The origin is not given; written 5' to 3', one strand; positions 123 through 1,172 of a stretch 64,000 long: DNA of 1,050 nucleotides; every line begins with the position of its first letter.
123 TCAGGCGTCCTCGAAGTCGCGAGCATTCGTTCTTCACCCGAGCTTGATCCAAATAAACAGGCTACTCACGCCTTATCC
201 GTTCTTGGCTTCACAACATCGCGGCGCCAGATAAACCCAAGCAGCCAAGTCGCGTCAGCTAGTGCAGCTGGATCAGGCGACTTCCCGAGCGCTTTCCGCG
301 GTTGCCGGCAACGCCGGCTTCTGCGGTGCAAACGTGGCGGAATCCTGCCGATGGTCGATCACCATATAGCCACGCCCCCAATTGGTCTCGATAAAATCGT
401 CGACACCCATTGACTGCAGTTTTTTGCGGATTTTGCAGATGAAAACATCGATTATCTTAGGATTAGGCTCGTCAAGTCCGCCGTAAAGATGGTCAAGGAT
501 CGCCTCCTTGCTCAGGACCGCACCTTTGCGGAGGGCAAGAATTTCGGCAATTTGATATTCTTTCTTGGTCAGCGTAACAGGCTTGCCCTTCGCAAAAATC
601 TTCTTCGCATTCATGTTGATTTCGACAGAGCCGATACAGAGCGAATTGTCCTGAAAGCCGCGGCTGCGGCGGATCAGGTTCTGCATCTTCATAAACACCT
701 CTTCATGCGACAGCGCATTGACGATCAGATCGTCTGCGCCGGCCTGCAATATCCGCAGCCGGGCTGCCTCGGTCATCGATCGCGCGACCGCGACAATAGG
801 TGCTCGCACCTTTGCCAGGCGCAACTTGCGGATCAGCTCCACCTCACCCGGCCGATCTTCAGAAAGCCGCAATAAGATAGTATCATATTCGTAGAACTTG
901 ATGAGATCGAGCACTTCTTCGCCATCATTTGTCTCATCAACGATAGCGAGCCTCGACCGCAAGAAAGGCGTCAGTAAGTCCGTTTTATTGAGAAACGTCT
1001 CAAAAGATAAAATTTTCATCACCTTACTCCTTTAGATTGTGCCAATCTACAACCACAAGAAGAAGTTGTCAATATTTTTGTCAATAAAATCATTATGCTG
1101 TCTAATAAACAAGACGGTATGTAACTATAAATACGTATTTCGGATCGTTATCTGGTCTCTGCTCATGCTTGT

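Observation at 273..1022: CtrA-like DNA-binding regulator whose receiver domain has lost every phosphorylation residue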

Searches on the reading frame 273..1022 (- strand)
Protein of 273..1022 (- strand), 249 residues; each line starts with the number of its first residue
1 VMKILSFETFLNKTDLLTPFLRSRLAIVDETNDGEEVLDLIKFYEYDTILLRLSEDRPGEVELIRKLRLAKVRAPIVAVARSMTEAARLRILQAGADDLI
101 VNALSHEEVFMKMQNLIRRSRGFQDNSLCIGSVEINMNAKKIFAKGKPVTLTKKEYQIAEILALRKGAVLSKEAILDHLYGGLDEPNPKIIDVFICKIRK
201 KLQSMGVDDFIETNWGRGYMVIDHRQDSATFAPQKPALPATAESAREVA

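Call 3: search_protein_families(library=pfam, proteins=[window:273-1022:-], max_evalue=1)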
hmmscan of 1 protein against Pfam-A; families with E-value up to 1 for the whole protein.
window:273-1022:- (249 aa): 3 families
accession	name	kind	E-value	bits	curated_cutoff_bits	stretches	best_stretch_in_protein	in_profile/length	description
PF00486.34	Trans_reg_C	-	8e-19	67.9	26.2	1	146-220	1-76/77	Transcriptional regulatory protein, C terminal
PF00072.30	Response_reg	-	7.5e-07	29.7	30.2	1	16-108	13-105/111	Response regulator receiver domain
PF24174.1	MsddA-like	-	0.077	13.7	27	1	118-176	17-75/137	Bacterial deaminase MsddA-like domain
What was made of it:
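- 351..647 (-): Winged-helix DNA-binding domain, aa 125-223, with the CtrA-type recognition helix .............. and wing TNWGRGY. Trans_reg_C 8e-19 (call 3).
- On Response regulator receiver domain (Pfam PF00072): 29.7 bits against 30.2 (call 3).
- Checked: Pfam gives Trans_reg_C at 8e-19 and Response_reg at 29.7 bits, just under the gathering score of 30.2 (call 3).
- Response_reg scores below the Pfam threshold (call 3).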

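Call 4: search_protein_families(library=ncbifam, proteins=[window:273-1022:-], max_evalue=1)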
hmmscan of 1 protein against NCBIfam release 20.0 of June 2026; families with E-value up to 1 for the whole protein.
window:273-1022:- (249 aa): 51 families (the best 25 are shown)
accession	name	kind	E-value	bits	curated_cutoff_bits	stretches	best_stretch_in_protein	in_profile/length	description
NF045991.1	RespRegCtrARhodob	equivalog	2.8e-62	210.4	350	1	2-223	1-223/224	response regulator transcription factor CtrA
NF008078.0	PRK10816.1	equivalog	5.2e-27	94.8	336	1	20-220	19-219/223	two-component system response regulator PhoP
TIGR02154.1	PhoB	equivalog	5.6e-27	94.5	296.2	1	14-220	15-224/226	phosphate regulon transcriptional regulator PhoB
NF041734.1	resp_reg_RppA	equivalog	8.8e-27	93.9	250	1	2-220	1-226/229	two-component system response regulator RppA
NF053854.1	RespRegPhoBBctds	equivalog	9.6e-25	87.2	270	1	27-220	24-223/225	two-component system response regulator PhoB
NF045944.1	ResRegRpaBCyano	equivalog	2e-24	86.2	330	1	29-221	25-227/229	response regulator transcription factor RpaB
NF007928.2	PRK10643.1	equivalog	3.2e-24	85.8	330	1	26-220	25-215/216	two-component system response regulator PmrA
NF007982.1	PRK10710.1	equivalog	4e-24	85.5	380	1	14-220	20-226/235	envelope stress response regulator BaeR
TIGR01387.1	cztR_silR_copR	subfamily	9.8e-24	84.2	279.2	1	27-220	24-217/218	heavy metal response regulator transcription factor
NF012023.0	PRK15479.1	equivalog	2.6e-22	79.4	337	1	21-221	20-217/224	transcriptional regulator TctD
NF040689.1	MtrAB_MtrA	equivalog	6e-21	74.8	300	1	30-220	27-217/219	MtrAB system response regulator MtrA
NF008567.0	PRK11517.1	equivalog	1.1e-19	70.7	353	1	2-222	1-219/223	response regulator transcription factor HprR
NF007663.1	PRK10336.1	equivalog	1.3e-19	70.8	345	1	28-221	27-216/219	quorum sensing response regulator transcription factor QseB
NF051850.1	RespRegRprY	equivalog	3.7e-19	69.1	370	1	2-226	5-231/234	response regulator transcription factor RprY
NF008296.0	PRK11083.1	equivalog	4.2e-19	68.9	273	1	18-220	20-224/228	two-component system response regulator CreB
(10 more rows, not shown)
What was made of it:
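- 351..647 (-): Full-length match to the CtrA equivalog (call 4).
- On CtrA (NCBIfam NF045991 equivalog / K13584): It is still the best family by more than 115 bits, and the match is full-length (2-223 of 224) (call 4).
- Closest known: CtrA, the cell-cycle/motility response regulator of Alphaproteobacteria. Same: It is the best family match by a wide margin (call 4).
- Checked: The best NCBIfam model is the CtrA equivalog NF045991 at 210 bits, under its cutoff of 350; the next best is PhoP at 95 bits (call 4).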

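Call 5: search_solved_structures(query=window:273-1022:-, max_evalue=0.001, show_alignments=3)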
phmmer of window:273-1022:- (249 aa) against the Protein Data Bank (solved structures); distinct sequences matched with E-value up to 0.001: 79 (the best 60 are shown).
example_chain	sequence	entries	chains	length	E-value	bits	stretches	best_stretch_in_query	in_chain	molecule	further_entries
1kgs_A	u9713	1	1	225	3.2e-22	82.6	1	3-223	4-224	DNA BINDING RESPONSE REGULATOR D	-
8jo2_H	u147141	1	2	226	1.8e-17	67.1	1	27-223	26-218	DNA-binding transcriptional regulator BasR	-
4s04_A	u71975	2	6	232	1.9e-17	67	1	27-223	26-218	DNA-binding transcriptional regulator BasR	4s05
1ys6_A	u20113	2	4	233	3.2e-16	63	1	32-220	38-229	Transcriptional regulatory protein prrA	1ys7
4b09_A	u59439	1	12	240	5.5e-16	62.2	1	15-220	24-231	TRANSCRIPTIONAL REGULATORY PROTEIN BAER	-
1p2f_A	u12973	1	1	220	4.2e-14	56.1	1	61-221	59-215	Response Regulator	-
9ji3_J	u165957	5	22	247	7.8e-14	55.2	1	9-222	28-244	DNA-binding response regulator | Possible two component system response transcriptional positive regulator PhoP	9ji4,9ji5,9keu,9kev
3r0j_A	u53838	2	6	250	8.1e-14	55.1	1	9-222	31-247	POSSIBLE TWO COMPONENT SYSTEM RESPONSE TRANSCRIPTIONAL POSITIVE REGULATOR PHOP | Response regulator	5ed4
2gwr_A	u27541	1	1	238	1.6e-13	54.1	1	10-204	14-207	DNA-binding response regulator mtrA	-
6kyx_A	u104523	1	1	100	4e-13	52.9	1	129-221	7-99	DNA-binding response regulator ArlR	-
6is4_A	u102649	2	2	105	4.2e-13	52.8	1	128-221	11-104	Response regulator ArlR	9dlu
6iju_A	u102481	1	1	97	4.9e-13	52.6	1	130-221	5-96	DNA-binding response regulator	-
8uvx_B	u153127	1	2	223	5.3e-12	49.2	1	30-220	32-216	DNA-binding response regulator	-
8uuz_A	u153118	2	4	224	5.7e-12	49.1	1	30-220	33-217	DNA-binding response regulator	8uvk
9ket_J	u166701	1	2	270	6.5e-12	48.9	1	62-222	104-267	Possible two component system response transcriptional positive regulator PhoP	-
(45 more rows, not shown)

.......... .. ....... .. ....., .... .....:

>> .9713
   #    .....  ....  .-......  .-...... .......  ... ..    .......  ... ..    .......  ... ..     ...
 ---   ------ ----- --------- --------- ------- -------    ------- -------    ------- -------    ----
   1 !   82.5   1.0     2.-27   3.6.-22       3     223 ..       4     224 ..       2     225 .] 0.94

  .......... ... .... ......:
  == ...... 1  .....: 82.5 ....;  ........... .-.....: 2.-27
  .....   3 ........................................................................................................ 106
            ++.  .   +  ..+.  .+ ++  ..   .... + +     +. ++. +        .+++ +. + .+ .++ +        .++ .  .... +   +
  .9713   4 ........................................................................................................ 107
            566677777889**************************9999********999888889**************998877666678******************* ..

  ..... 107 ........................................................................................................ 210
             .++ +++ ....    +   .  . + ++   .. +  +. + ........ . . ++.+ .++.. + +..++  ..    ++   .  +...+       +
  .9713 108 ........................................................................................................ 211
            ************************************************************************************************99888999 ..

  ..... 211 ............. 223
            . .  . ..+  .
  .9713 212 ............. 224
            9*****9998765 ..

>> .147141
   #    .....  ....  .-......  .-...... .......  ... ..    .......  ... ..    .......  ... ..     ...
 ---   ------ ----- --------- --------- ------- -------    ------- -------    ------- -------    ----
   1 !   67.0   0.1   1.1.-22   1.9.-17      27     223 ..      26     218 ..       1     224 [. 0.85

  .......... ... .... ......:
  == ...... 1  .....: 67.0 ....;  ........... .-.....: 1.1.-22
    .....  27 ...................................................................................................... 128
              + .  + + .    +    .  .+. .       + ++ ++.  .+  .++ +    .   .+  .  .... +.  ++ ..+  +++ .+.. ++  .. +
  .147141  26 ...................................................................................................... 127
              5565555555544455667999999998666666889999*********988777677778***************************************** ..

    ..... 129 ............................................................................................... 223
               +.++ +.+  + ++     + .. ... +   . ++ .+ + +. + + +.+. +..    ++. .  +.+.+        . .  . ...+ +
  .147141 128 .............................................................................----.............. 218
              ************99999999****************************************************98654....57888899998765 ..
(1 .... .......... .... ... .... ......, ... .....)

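Call 6: find_homologous_proteins(query=window:273-1022:-, max_evalue=0.00001)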
Query window:273-1022:- (249 aa): 688 proteins with E <= 0.00001 among 2850 candidates; the best 120 are listed.
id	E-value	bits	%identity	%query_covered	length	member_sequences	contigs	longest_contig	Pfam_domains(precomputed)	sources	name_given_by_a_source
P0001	3.5e-141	487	92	100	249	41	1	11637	PF00486.35,PF00072.31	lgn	-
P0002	1.8e-139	481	92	100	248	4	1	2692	PF00486.35,PF00072.31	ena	-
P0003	7.1e-138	476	90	100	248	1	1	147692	PF00486.35,PF00072.31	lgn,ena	-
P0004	3.8e-135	467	88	100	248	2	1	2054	PF00486.35,PF00072.31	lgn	-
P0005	1.3e-134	465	89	98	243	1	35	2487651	PF00486.35,PF00072.31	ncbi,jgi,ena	jgi:two-component system cell cycle response regulator CtrA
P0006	5.8e-134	463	88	97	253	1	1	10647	PF00486.35,PF00072.31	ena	-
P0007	9.0e-134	462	89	98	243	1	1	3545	PF00486.35,PF00072.31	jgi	jgi:two-component system cell cycle response regulator CtrA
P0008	1.5e-133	462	85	100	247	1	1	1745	PF00486.35,PF00072.31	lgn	-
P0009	5.7e-133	460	88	100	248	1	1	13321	PF00486.35,PF00072.31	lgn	-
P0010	1.5e-131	455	92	90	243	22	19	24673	PF00486.35,PF00072.31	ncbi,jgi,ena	jgi:two-component system cell cycle response regulator CtrA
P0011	2.4e-131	454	92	91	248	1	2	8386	PF00486.35,PF00072.31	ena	-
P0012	2.8e-131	454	86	100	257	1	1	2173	PF00486.35,PF00072.31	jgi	jgi:two-component system, cell cycle response regulator CtrA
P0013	2.3e-130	451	89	93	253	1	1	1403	PF00486.35,PF00072.31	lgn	-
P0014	5.6e-129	447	84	100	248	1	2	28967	PF00486.35,PF00072.31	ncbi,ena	-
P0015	6.1e-129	447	93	90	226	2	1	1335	PF00486.35,PF00072.31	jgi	jgi:two-component system cell cycle response regulator CtrA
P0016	6.6e-128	443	82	100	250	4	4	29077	PF00486.35,PF00072.31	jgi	jgi:two-component system cell cycle response regulator CtrA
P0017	9.4e-127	439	83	100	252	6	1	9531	PF00486.35,PF00072.31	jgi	-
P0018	2.2e-126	438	81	100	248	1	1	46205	PF00486.35,PF00072.31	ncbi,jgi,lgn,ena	jgi:two-component system cell cycle response regulator CtrA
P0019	3.0e-126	438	82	98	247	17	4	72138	PF00486.35,PF00072.31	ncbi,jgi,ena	jgi:two-component system cell cycle response regulator CtrA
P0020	4.7e-126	437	82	100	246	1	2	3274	PF00486.35,PF00072.31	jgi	-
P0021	1.4e-125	436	83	100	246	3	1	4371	PF00486.35,PF00072.31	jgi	-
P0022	2.1e-125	435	81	100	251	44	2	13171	PF00486.35,PF00072.31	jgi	jgi:two-component system cell cycle response regulator CtrA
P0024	3.8e-125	434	82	100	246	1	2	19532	PF00486.35,PF00072.31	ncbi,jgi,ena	jgi:two-component system cell cycle response regulator CtrA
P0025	7.2e-125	433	83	94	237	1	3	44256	PF00486.35,PF00072.31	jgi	jgi:two-component system cell cycle response regulator CtrA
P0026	7.9e-125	433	84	95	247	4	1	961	PF00486.35,PF00072.31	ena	-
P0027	2.0e-124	432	86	89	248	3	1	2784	PF00486.35,PF00072.31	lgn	-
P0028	1.4e-123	429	86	91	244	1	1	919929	PF00486.35,PF00072.31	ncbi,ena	-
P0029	1.5e-123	429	90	90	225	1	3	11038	PF00486.35,PF00072.31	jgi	jgi:two-component system cell cycle response regulator CtrA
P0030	1.7e-123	429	84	93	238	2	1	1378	PF00486.35,PF00072.31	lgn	-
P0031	1.8e-123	429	80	100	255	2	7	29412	PF00486.35,PF00072.31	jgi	jgi:two-component system cell cycle response regulator CtrA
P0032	2.3e-123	428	90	90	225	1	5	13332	PF00486.35,PF00072.31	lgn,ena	-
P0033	3.2e-123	428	78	100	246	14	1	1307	PF00486.35,PF00072.31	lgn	-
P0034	5.8e-123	427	89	90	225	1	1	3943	PF00486.35,PF00072.31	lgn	-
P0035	6.8e-123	427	82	95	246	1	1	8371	PF00486.35,PF00072.31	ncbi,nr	ncbi:MAG: response regulator transcription factor [Rhodospirillales bacterium]|nr:response regulator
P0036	1.1e-122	426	80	100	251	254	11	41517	PF00486.35,PF00072.31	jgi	jgi:two-component system cell cycle response regulator CtrA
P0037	2.0e-122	425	78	100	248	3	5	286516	PF00486.35,PF00072.31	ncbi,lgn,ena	-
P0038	4.3e-122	424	79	100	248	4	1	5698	PF00486.35,PF00072.31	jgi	jgi:two-component system cell cycle response regulator CtrA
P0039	5.7e-122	424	82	97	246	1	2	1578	PF00486.35,PF00072.31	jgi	-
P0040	7.9e-122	423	79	100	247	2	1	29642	PF00486.35,PF00072.31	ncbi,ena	-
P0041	8.4e-122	423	81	94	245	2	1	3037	PF00486.35,PF00072.31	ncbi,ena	-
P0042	9.7e-122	423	79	100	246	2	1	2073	PF00486.35,PF00072.31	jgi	jgi:two-component system cell cycle response regulator CtrA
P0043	1.1e-121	423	83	92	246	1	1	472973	PF00486.35,PF00072.31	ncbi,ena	-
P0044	1.6e-121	422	79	100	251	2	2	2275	PF00486.35,PF00072.31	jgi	-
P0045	1.8e-121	422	83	92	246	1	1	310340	PF00486.35,PF00072.31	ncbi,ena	-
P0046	1.8e-121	422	84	92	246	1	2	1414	PF00486.35,PF00072.31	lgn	-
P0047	2.1e-121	422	81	97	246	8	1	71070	PF00486.35,PF00072.31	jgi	jgi:two-component system cell cycle response regulator CtrA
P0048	3.2e-121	421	81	94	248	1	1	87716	PF00486.35,PF00072.31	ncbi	-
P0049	5.7e-121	420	78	100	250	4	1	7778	PF00486.35,PF00072.31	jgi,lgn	jgi:two-component system cell cycle response regulator CtrA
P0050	6.0e-121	420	83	90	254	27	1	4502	PF00486.35,PF00072.31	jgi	-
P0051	8.1e-121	420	79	100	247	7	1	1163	PF00486.35,PF00072.31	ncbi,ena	-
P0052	9.8e-121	420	85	91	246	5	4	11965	PF00486.35,PF00072.31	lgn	-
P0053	1.4e-120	419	79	95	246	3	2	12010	PF00486.35,PF00072.31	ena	-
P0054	1.6e-120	419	79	95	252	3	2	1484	PF00486.35,PF00072.31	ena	-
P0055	1.6e-120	419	83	91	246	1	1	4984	PF00486.35,PF00072.31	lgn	-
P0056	1.7e-120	419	79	98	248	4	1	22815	PF00486.35,PF00072.31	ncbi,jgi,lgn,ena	jgi:two-component system cell cycle response regulator CtrA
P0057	3.4e-120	418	84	92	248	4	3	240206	PF00486.35,PF00072.31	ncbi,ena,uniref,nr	ncbi:response regulator transcription factor [Acidocella sp.]|uniref:response regulator transcriptio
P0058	6.4e-120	417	80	94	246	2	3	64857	PF00486.35,PF00072.31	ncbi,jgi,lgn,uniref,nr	ncbi:response regulator transcription factor [Acidocella aminolytica]|jgi:two-component system cell 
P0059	6.7e-120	417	81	92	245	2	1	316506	PF00486.35,PF00072.31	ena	-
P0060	7.0e-120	417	80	96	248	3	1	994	PF00486.35,PF00072.31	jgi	-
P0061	8.6e-120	417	79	95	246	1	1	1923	PF00486.35,PF00072.31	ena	-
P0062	1.1e-119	416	81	98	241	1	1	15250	PF00486.35,PF00072.31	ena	-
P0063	2.4e-119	415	83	91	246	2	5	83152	PF00486.35,PF00072.31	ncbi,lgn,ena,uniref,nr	ncbi:response regulator transcription factor [Acidocella sp.]|uniref:response regulator transcriptio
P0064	3.7e-119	415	76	98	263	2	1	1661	PF00486.35,PF00072.31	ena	-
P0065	3.8e-119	414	81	92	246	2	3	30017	PF00486.35,PF00072.31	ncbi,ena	-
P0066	4.7e-119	414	80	95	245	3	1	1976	PF00486.35,PF00072.31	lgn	-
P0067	5.3e-119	414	79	95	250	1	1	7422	PF00486.35,PF00072.31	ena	-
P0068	5.4e-119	414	80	96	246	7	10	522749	PF00486.35,PF00072.31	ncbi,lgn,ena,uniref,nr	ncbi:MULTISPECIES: response regulator transcription factor [Acidocella]|uniref:response regulator tr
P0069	6.7e-119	414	82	91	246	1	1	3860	PF00486.35,PF00072.31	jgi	jgi:two-component system, cell cycle response regulator CtrA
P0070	1.1e-118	413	81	92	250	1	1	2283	PF00486.35,PF00072.31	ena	-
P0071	1.1e-118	413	79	96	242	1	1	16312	PF00486.35,PF00072.31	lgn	-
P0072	1.8e-118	412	79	95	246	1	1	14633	PF00486.35,PF00072.31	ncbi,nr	ncbi:MAG: response regulator transcription factor [Rhodospirillales bacterium]|nr:response regulator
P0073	3.2e-118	411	79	96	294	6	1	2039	PF00486.35,PF00072.31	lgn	-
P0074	4.4e-118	411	81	90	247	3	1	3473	PF00486.35,PF00072.31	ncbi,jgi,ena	jgi:two-component system cell cycle response regulator CtrA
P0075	6.4e-118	410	76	100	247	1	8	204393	PF00486.35,PF00072.31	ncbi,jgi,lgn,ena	jgi:two-component system cell cycle response regulator CtrA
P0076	6.4e-118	410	85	91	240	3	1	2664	PF00486.35,PF00072.31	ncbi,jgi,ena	jgi:two-component system cell cycle response regulator CtrA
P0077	6.6e-118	410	78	95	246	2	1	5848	PF00486.35,PF00072.31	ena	-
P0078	1.3e-117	409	78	100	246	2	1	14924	PF00486.35,PF00072.31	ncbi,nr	ncbi:MAG TPA: response regulator transcription factor [Acidocella sp.]|nr:response regulator transcr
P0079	1.5e-117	409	78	96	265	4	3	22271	PF00486.35,PF00072.31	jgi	jgi:two-component system cell cycle response regulator CtrA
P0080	8.4e-117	407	76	100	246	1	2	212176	PF00486.35,PF00072.31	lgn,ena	-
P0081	9.5e-117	407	77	100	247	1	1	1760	PF00486.35,PF00072.31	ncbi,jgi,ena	jgi:two-component system cell cycle response regulator CtrA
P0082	1.2e-116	406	76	100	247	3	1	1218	PF00486.35,PF00072.31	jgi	-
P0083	1.6e-116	406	78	95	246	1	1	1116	PF00486.35,PF00072.31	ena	-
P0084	4.0e-116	405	78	96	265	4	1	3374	PF00486.35,PF00072.31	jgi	jgi:two-component system, cell cycle response regulator CtrA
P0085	4.5e-116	404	78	100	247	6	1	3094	PF00486.35,PF00072.31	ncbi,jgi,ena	jgi:two-component system cell cycle response regulator CtrA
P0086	4.9e-116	404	81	91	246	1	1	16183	PF00486.35,PF00072.31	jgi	jgi:two-component system cell cycle response regulator CtrA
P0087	6.7e-116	404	79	92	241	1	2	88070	PF00486.35,PF00072.31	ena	-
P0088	7.5e-116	404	81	91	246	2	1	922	PF00486.35,PF00072.31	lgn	-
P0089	8.7e-116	403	76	97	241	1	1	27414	PF00486.35,PF00072.31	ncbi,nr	ncbi:MAG: response regulator transcription factor [Acidocella sp.]|nr:response regulator transcripti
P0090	2.6e-115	402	78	100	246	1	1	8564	PF00486.35,PF00072.31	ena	-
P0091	5.1e-115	401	76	98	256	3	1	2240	PF00486.35,PF00072.31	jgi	jgi:two-component system cell cycle response regulator CtrA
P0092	5.6e-115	401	77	92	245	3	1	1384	PF00486.35,PF00072.31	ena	-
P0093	8.8e-115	400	77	100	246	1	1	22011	PF00486.35,PF00072.31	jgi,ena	jgi:two-component system cell cycle response regulator CtrA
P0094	1.8e-114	399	78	100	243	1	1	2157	PF00486.35,PF00072.31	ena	-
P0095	3.5e-114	398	78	90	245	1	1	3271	PF00486.35,PF00072.31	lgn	-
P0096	7.7e-114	397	81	90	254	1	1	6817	PF00486.35,PF00072.31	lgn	-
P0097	1.2e-113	397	79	90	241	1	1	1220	PF00486.35,PF00072.31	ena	-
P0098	1.3e-113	396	76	100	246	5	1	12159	PF00486.35,PF00072.31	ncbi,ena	-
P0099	1.5e-113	396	77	96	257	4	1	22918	PF00486.35,PF00072.31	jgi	jgi:two-component system cell cycle response regulator CtrA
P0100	1.9e-113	396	78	91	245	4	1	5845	PF00486.35,PF00072.31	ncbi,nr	ncbi:MAG: two-component system response regulator [Acidocella sp. 35-58-6]|nr:MAG: two-component sys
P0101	1.2e-112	393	95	77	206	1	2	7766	PF00486.35,PF00072.31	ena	-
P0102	1.2e-112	393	72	100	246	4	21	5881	PF00486.35,PF00072.31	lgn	-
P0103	1.3e-112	393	95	77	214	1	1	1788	PF00486.35,PF00072.31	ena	-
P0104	3.6e-112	392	81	89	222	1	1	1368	PF00486.35,PF00072.31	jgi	jgi:two-component system cell cycle response regulator CtrA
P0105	3.9e-112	392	79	91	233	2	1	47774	PF00486.35,PF00072.31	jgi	-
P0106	2.6e-111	389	70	97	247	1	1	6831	PF00486.35,PF00072.31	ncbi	-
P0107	7.2e-111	387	74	97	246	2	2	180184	PF00486.35,PF00072.31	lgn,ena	-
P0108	1.1e-110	387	78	87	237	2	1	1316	PF00486.35,PF00072.31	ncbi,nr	ncbi:MAG: two-component system response regulator [Acidocella sp. 20-61-6]|nr:MAG: two-component sys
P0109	1.1e-109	384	80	87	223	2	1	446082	PF00486.35,PF00072.31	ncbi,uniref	ncbi:response regulator transcription factor [Acidocella sp.]|uniref:response regulator transcriptio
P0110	3.5e-109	382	74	91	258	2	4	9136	PF00486.35,PF00072.31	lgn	-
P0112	4.8e-108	378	76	90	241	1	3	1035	PF00486.35,PF00072.31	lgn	-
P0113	5.1e-108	378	83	83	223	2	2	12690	PF00486.35,PF00072.31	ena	-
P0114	1.3e-107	377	75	90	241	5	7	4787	PF00486.35,PF00072.31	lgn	-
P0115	8.4e-107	374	74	91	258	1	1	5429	PF00486.35,PF00072.31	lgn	-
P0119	9.1e-103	361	67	100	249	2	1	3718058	PF00486.35,PF00072.31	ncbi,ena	-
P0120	2.8e-102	359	70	90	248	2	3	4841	PF00486.35,PF00072.31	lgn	-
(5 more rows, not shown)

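Call 9: find_encoding_contigs(protein=window:273-1022:-, flank=10000, max_places=4)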
Protein window:273-1022:- (249 aa): no gene with exactly this product is on record in the collection.
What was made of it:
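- Tried and rejected: The window protein is not on record (call 9).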
